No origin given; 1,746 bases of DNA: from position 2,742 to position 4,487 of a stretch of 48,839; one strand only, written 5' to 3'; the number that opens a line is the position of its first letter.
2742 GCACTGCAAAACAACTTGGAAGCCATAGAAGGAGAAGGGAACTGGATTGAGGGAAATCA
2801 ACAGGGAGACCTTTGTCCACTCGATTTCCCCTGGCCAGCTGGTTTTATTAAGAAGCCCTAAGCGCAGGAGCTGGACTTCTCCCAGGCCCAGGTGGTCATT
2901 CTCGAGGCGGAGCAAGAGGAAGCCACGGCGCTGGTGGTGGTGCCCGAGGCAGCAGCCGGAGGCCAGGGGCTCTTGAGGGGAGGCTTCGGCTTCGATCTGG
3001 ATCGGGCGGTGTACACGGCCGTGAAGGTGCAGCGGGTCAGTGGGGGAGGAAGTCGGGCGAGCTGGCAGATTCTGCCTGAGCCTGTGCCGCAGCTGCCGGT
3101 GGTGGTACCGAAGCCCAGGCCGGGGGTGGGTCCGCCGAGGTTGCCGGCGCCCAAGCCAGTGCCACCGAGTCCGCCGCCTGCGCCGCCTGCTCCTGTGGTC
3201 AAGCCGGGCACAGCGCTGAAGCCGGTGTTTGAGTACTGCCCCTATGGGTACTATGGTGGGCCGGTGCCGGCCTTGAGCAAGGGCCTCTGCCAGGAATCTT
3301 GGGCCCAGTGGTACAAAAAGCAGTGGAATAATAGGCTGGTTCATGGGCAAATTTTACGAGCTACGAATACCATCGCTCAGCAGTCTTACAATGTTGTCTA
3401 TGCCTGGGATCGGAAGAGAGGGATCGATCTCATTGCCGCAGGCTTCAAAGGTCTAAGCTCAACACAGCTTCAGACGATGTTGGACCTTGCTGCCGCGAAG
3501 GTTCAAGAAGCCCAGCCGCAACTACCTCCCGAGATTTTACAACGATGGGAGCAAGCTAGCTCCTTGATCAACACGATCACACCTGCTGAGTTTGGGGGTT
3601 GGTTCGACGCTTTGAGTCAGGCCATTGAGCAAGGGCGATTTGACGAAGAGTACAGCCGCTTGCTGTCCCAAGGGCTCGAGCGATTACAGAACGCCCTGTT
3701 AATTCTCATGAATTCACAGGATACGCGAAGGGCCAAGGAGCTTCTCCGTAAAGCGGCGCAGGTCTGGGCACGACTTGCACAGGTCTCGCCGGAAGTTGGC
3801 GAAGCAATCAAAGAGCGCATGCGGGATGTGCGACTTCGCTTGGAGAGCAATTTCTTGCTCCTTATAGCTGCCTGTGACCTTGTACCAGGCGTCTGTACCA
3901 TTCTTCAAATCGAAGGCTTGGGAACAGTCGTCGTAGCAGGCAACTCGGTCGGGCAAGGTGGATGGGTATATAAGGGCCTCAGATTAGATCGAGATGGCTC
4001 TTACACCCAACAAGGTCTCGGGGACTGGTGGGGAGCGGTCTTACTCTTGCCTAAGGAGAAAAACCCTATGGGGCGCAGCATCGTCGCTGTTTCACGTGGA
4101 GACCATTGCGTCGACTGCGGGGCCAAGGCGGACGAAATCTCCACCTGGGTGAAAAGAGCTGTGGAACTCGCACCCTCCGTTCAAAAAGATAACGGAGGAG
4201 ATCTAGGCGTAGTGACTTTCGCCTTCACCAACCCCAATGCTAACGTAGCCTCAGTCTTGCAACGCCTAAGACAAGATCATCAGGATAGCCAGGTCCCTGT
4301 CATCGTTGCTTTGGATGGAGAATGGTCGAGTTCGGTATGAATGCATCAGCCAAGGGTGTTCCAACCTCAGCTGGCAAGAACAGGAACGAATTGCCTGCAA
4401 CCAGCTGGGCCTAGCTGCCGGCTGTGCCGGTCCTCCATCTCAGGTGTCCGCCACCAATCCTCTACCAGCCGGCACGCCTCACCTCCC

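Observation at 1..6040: Tandemly duplicated two-gene module (A + secreted beta-helix B), ending in a small beta-barrel-like gene: candidate uncharacterised cell-surface system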

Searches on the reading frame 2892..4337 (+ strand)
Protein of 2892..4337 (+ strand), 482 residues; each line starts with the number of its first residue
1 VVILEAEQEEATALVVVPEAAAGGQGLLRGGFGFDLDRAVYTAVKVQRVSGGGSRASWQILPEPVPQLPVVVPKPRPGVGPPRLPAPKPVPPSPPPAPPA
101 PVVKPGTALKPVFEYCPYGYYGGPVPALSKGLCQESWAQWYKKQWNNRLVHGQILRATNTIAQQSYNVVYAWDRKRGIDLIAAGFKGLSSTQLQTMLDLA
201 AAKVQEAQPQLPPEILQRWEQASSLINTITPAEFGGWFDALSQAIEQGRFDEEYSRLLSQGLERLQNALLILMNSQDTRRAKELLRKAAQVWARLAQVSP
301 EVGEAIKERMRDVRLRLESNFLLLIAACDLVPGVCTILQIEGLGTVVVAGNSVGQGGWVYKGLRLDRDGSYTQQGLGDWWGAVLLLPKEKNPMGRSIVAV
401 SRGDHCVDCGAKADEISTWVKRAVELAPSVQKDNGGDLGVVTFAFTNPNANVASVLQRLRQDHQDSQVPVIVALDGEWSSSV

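Call 4: search_protein_families(library=pfam, proteins=[window:2892-4337:+], max_evalue=1)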
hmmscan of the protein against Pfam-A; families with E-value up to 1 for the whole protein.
window:2892-4337:+ (482 aa): 1 family
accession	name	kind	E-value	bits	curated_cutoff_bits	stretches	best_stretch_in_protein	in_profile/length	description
PF19036.6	Fuz_longin_1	-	0.25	12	26.1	1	163-200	52-86/125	First Longin domain of FUZ, MON1 and HPS1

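Call 8: search_protein_families(library=ncbifam, proteins=[window:2892-4337:+], max_evalue=1)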
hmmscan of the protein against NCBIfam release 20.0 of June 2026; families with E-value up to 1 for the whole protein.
window:2892-4337:+ (482 aa): 0 families

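Call 11: find_homologous_proteins(query=window:2892-4337:+)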
Query window:2892-4337:+ (482 aa): 9 proteins with E <= 0.001 among 8000 candidates.
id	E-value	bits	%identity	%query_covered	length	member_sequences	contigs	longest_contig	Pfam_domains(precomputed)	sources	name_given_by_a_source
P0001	0.0e+0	1091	100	100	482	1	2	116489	-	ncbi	-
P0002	2.2e-189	648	68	59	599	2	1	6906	-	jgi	jgi:hypothetical protein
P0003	3.4e-155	535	58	55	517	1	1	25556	-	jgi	jgi:hypothetical protein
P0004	1.6e-137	477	62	43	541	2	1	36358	-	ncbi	ncbi:MAG: hypothetical protein ACUVQU_04035, partial [Candidatus Bipolaricaulia bacterium]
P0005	2.1e-84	302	38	66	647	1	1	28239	-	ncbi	-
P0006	2.4e-83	298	44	45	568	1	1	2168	-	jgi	-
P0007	4.0e-65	238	80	27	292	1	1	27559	-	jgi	jgi:hypothetical protein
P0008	2.1e-55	206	52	43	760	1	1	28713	-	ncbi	-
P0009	3.6e-45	172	49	42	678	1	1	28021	-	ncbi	-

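Call 14: find_encoding_contigs(protein=P0001, flank=10000, max_places=4)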
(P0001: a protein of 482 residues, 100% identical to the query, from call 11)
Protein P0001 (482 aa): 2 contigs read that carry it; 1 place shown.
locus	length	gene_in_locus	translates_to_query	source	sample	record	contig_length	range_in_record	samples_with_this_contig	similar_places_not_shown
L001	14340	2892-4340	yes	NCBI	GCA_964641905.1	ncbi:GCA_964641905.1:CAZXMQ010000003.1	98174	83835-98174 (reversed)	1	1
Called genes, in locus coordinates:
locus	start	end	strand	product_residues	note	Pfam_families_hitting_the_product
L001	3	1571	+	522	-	?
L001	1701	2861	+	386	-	PF07602:DUF1565 (faint), PF05048:NosD, PF13229:Beta_helix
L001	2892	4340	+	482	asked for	-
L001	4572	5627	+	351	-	-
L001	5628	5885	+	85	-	-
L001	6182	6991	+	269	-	PF04909:Amidohydro_2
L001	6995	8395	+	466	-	PF00939:Na_sulph_symp, PF03600:CitMHS, PF02040:ArsB (faint), PF03600:CitMHS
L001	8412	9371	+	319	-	PF00582:Usp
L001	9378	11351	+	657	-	PF00999:Na_H_Exchanger, PF02254:TrkA_N, PF02080:TrkA_C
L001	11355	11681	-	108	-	-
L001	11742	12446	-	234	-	PF00551:Formyl_trans_N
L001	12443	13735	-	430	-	PF02844:GARS_N, PF01071:GARS_A, PF02843:GARS_C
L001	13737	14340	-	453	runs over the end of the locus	PF01259:SAICAR_synt, PF00731:AIRC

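Call 15: find_encoding_contigs(protein=P0008, flank=10000, max_places=3)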
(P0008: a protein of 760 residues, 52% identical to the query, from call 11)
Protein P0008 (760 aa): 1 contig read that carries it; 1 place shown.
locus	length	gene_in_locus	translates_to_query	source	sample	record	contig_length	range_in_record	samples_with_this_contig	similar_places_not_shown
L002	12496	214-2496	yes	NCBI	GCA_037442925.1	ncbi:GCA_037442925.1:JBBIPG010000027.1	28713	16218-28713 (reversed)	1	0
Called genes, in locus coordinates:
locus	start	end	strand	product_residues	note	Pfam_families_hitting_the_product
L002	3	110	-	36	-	?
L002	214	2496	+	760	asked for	-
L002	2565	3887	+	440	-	PF07602:DUF1565 (faint), PF13229:Beta_helix, PF05048:NosD, PF13229:Beta_helix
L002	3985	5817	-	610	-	PF13522:GATase_6, PF13537:GATase_7, PF01380:SIS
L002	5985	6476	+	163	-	PF02577:BFN_dom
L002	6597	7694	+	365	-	PF00162:PGK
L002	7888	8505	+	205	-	PF03167:UDG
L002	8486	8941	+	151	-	PF13432:TPR_16 (weak), PF00515:TPR_1 (weak), PF07719:TPR_2 (weak), PF13414:TPR_11, PF13432:TPR_16 (weak), PF14559:TPR_19 (weak), PF13431:TPR_17 (weak), PF00515:TPR_1 (weak), +7 more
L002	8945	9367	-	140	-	PF11969:DcpS_C, PF01230:HIT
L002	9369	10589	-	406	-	PF00579:tRNA-synt_1b, PF22421:SYY_C-terminal (weak), PF01479:S4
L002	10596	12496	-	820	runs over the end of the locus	PF00521:DNA_topoisoIV, PF03989:DNA_gyraseA_C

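Call 16: find_encoding_contigs(protein=P0005, flank=10000, max_places=3)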
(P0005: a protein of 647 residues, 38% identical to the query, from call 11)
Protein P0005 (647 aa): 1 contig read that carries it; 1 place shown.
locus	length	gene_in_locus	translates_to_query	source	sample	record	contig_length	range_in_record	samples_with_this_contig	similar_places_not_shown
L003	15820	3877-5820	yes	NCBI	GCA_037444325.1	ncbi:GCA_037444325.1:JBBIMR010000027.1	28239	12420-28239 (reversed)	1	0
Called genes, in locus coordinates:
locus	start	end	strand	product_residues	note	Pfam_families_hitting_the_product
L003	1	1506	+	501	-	?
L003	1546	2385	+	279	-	PF13229:Beta_helix, PF05048:NosD (weak)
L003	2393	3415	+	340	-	-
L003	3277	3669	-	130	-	-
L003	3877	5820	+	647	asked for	-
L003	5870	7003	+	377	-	-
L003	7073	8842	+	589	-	-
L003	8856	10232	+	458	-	PF13229:Beta_helix, PF05048:NosD (weak)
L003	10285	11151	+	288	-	-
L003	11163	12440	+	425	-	PF07602:DUF1565 (faint), PF13229:Beta_helix, PF05048:NosD, PF13229:Beta_helix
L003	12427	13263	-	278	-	PF00288:GHMP_kinases_N, PF08544:GHMP_kinases_C (faint)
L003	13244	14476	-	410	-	PF01979:Amidohydro_1, PF07969:Amidohydro_3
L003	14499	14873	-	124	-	PF01029:NusB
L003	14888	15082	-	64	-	PF10031:DUF2273 (weak)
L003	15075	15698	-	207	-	-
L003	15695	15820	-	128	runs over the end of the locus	PF03780:Asp23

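Call 17: find_encoding_contigs(protein=P0009, flank=10000, max_places=3)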
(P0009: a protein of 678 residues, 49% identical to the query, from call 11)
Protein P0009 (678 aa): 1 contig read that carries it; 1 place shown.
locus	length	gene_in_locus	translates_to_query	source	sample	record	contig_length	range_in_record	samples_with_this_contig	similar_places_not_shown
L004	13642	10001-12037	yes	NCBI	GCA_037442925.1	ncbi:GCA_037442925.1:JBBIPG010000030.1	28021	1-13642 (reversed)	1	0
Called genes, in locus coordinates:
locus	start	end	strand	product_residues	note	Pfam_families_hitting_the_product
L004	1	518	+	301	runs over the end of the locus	PF01145:Band_7, PF13421:Band_7_1 (weak)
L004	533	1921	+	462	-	PF01212:Beta_elim_lyase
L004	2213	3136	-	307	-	PF00753:Lactamase_B, PF19583:ODP (faint)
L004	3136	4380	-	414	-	PF00180:Iso_dh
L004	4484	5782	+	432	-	PF01966:HD, PF19276:HD_assoc_2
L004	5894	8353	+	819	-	-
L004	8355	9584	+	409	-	PF13229:Beta_helix (weak)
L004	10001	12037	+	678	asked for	-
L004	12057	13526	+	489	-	PF13360:PQQ_2 (faint), PF13570:Beta-prop_ACSF4 (faint)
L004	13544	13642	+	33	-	?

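Call 26: search_protein_families(library=padloc, proteins=[P0002, P0008, P0009], max_evalue=1)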
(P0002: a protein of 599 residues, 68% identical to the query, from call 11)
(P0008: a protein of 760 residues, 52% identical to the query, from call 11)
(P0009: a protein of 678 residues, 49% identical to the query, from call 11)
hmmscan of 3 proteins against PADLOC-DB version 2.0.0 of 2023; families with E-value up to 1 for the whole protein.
P0002 (599 aa): 0 families

P0008 (760 aa): 0 families

P0009 (678 aa): 0 families

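Call 28: search_protein_families(library=pfam, proteins=[P0008, P0009, P0002, P0005, L004:5894-8350:+, L003:7073-8839:+, L003:1-1503:+, L004:12057-13523:+], max_evalue=1)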
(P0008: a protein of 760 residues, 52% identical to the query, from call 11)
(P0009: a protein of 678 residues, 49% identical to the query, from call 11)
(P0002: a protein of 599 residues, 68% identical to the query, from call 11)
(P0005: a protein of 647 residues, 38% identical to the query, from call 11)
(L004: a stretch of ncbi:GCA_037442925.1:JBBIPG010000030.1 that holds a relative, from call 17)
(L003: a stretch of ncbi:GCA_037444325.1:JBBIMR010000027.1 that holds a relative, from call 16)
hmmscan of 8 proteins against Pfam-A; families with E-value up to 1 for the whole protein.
P0008 (760 aa): 2 families
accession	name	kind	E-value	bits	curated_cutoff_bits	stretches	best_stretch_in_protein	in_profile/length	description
PF24426.1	HTH_NDX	-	0.061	13.7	27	1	69-105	7-40/65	NDX Homeobox-like domain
PF10599.14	Nup_retrotrp_bd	-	0.53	11.4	25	0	679-720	23-60/86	Retro-transposon transporting motif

P0009 (678 aa): 1 family
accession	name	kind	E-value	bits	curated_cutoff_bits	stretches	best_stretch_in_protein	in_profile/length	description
PF21862.1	CiaD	-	0.092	12.7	27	1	350-365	35-50/54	CiaD-like protein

P0002 (599 aa): 1 family
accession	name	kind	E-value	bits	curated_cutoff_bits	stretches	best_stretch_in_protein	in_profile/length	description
PF19036.6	Fuz_longin_1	-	0.094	13.4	26.1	1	121-159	52-87/125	First Longin domain of FUZ, MON1 and HPS1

P0005 (647 aa): 2 families
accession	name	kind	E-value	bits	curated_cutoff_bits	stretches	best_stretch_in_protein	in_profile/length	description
PF16739.11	CARD_2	-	0.056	13.9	28.2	1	202-237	54-89/93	Caspase recruitment domain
PF19961.5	EAD8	-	0.37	11.9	27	0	383-412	26-57/96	Effector-associated domain 8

L004:5894-8350:+ (819 aa): 2 families
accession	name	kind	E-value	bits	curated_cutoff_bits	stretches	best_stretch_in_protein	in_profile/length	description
PF09505.15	Dimeth_Pyl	-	0.09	11.7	25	1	199-288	17-102/463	Dimethylamine methyltransferase (Dimeth_PyL)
PF21691.2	LDL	-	0.23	12.1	27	0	332-358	6-32/76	Alpha-galactosyl binding lectin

L003:7073-8839:+ (589 aa): 0 families

L003:1-1503:+ (501 aa): 7 families
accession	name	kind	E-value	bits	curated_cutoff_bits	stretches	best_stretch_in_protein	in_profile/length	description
PF04675.19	DNA_ligase_A_N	-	0.0088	16.7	24.6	1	253-302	89-139/174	DNA ligase N terminus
PF15644.12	Gln_amidase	-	0.013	17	24.1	0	383-438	36-99/114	Papain fold toxin 1, glutamine deamidase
PF16420.10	ATG7_N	-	0.064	13.2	27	1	282-371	207-293/309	Ubiquitin-like modifier-activating enzyme ATG7 N-terminus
PF16088.10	BORCS7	-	0.1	13.2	27.3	0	246-289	41-84/103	BLOC-1-related complex sub-unit 7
PF24414.1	DUF7547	-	0.1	13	27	0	268-306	92-130/209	Family of unknown function (DUF7547)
PF04220.17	YihI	-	0.18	12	25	0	350-382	103-135/155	Der GTPase activator (YihI)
PF19531.4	DUF6058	-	0.32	11.6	25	1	255-296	68-109/126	Family of unknown function (DUF6058)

L004:12057-13523:+ (489 aa): 3 families
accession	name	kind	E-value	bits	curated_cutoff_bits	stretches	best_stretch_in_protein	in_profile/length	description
PF13360.13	PQQ_2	-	3.9e-12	46.8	27.6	3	343-435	4-80/233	Outer membrane protein assembly factor BamB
PF13570.13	Beta-prop_ACSF4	-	6.2e-07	29.6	133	1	299-428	113-225/329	Beta-alanine-activating enzyme, beta-propeller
PF25292.1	Beta-prop_CGLA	-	0.00049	20.1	26.8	1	397-416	53-72/316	Lambda-carrageenase beta-propeller domain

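Call 32: find_encoding_contigs(protein=P0004, flank=10000, max_places=2)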
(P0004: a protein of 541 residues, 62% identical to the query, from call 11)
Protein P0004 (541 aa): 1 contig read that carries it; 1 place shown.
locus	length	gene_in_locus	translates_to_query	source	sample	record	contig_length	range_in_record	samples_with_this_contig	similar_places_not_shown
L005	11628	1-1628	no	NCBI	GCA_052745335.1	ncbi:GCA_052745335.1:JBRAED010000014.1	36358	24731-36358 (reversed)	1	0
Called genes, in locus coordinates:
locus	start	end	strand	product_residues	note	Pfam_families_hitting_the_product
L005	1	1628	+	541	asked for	?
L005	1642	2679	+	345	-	-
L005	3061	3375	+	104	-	-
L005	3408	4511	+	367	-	PF13229:Beta_helix (faint)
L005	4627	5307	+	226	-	-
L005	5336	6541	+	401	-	PF05048:NosD, PF13229:Beta_helix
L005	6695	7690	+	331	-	PF13229:Beta_helix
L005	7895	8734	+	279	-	PF00215:OMPdecase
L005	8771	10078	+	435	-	PF13671:AAA_33, PF00702:Hydrolase, PF12710:HAD, PF13419:HAD_2, PF13242:Hydrolase_like (faint)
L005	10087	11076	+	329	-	PF10343:Q_salvage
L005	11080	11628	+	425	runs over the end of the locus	PF01702:TGT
